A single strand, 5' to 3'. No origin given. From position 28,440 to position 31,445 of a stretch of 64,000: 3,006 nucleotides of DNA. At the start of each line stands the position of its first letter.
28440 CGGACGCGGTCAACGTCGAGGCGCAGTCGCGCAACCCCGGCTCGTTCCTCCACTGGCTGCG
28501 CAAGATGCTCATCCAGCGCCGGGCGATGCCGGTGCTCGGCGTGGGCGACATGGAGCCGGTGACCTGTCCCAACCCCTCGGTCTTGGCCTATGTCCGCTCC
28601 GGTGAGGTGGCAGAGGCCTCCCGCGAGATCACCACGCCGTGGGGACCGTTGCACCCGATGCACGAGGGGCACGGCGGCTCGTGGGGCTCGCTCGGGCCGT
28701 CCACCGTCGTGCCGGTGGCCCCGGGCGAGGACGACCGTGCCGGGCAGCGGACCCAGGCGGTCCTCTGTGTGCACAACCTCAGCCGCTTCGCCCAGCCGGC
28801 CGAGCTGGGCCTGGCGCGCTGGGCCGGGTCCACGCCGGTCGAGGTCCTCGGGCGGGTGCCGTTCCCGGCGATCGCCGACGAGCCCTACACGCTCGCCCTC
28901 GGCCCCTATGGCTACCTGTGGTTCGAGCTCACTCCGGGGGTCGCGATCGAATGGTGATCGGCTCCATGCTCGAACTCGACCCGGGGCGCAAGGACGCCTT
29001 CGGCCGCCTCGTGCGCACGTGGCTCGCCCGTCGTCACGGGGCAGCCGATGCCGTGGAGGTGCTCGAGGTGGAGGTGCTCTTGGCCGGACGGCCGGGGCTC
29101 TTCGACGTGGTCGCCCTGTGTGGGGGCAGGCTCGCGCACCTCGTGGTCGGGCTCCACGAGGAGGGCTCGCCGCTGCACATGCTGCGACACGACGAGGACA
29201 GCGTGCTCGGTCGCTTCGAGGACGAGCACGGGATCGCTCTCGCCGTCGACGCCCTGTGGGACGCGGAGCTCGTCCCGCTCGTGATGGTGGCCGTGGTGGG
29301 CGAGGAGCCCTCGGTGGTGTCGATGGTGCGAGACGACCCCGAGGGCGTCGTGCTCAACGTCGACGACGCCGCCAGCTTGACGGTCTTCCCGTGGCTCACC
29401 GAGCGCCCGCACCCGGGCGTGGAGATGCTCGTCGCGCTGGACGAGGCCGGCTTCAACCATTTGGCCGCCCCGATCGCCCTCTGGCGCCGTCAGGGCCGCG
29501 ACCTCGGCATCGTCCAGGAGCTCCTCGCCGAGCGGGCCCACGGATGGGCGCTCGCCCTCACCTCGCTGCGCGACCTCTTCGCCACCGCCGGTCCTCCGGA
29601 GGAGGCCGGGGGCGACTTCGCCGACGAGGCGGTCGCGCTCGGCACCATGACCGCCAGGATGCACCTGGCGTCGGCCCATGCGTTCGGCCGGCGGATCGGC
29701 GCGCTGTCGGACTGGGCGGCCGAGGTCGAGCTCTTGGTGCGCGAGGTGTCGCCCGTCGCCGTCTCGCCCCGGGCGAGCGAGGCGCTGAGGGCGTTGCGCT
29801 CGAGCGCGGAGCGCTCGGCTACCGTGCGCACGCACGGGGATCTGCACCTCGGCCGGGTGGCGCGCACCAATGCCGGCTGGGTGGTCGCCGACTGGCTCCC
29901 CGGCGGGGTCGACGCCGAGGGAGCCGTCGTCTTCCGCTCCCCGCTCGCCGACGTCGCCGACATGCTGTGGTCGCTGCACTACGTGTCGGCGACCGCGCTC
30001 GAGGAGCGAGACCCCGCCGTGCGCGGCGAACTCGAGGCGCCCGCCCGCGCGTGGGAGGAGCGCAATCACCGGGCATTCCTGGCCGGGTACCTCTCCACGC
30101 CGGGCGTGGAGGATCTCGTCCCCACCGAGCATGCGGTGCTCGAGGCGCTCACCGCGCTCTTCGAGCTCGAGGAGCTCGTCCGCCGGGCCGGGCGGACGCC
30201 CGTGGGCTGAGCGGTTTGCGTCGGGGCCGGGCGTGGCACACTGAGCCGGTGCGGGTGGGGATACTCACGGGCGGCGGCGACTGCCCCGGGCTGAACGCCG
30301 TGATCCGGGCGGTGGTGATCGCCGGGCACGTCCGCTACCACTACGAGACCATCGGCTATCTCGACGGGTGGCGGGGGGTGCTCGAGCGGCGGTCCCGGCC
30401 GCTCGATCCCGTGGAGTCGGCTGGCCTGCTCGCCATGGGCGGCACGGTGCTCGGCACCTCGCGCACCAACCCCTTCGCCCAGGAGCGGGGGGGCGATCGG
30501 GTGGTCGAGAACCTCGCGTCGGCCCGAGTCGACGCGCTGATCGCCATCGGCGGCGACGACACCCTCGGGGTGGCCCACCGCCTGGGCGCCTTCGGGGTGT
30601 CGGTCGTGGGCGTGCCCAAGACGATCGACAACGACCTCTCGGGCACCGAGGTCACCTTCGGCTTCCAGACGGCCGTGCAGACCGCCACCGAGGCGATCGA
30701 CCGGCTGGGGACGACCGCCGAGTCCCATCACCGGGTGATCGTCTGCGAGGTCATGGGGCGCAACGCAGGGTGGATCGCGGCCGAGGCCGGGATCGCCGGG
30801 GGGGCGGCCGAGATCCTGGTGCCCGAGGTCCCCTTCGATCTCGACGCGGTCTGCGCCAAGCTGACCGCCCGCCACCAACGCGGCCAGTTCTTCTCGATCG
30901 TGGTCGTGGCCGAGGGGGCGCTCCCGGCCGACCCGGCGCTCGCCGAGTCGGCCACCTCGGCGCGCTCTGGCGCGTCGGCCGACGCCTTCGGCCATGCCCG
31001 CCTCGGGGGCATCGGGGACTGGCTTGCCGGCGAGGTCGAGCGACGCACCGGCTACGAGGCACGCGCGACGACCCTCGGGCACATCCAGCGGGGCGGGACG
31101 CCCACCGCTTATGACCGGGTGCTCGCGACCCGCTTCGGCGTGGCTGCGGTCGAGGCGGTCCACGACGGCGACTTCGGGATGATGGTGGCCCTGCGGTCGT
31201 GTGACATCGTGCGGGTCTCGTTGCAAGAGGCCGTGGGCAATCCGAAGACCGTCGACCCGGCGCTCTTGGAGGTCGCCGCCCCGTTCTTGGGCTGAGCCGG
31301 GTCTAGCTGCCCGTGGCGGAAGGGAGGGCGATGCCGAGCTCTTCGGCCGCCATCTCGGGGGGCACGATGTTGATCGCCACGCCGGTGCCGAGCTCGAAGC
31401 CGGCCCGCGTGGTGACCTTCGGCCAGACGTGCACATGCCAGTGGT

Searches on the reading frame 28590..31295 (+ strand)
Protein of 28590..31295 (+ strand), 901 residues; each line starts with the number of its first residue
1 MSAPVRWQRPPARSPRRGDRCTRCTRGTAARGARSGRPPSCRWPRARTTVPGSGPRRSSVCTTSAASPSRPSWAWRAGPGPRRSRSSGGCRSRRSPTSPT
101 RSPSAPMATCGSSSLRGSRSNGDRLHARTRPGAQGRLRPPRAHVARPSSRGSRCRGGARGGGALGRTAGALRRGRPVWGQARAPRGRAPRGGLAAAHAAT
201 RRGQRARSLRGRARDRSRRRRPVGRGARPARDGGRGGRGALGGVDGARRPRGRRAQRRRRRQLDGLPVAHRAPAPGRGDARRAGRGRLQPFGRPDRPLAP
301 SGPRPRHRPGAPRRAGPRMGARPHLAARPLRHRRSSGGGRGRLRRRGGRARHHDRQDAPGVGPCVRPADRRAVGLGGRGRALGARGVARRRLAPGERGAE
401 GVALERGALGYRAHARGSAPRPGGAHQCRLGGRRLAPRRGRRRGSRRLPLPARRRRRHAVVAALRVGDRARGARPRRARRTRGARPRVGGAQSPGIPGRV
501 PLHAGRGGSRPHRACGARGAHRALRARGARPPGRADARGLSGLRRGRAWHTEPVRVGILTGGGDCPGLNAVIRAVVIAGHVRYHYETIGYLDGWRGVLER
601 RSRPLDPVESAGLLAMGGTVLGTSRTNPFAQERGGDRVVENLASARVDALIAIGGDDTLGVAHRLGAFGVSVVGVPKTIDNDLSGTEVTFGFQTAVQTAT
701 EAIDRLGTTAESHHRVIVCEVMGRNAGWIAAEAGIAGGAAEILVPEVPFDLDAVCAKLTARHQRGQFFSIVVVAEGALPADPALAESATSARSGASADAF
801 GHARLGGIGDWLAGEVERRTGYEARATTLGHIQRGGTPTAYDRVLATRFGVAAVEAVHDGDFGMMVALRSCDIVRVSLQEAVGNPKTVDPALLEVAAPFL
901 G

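Call 50: search_protein_families(library=pfam, proteins=[window:28590-31295:+], max_evalue=0.0001)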
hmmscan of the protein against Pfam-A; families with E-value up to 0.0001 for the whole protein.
window:28590-31295:+ (901 aa): 1 family
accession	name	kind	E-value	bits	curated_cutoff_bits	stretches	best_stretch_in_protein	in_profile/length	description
PF00365.25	PFK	-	3.7e-100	335.3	30.9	1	555-857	1-277/277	Phosphofructokinase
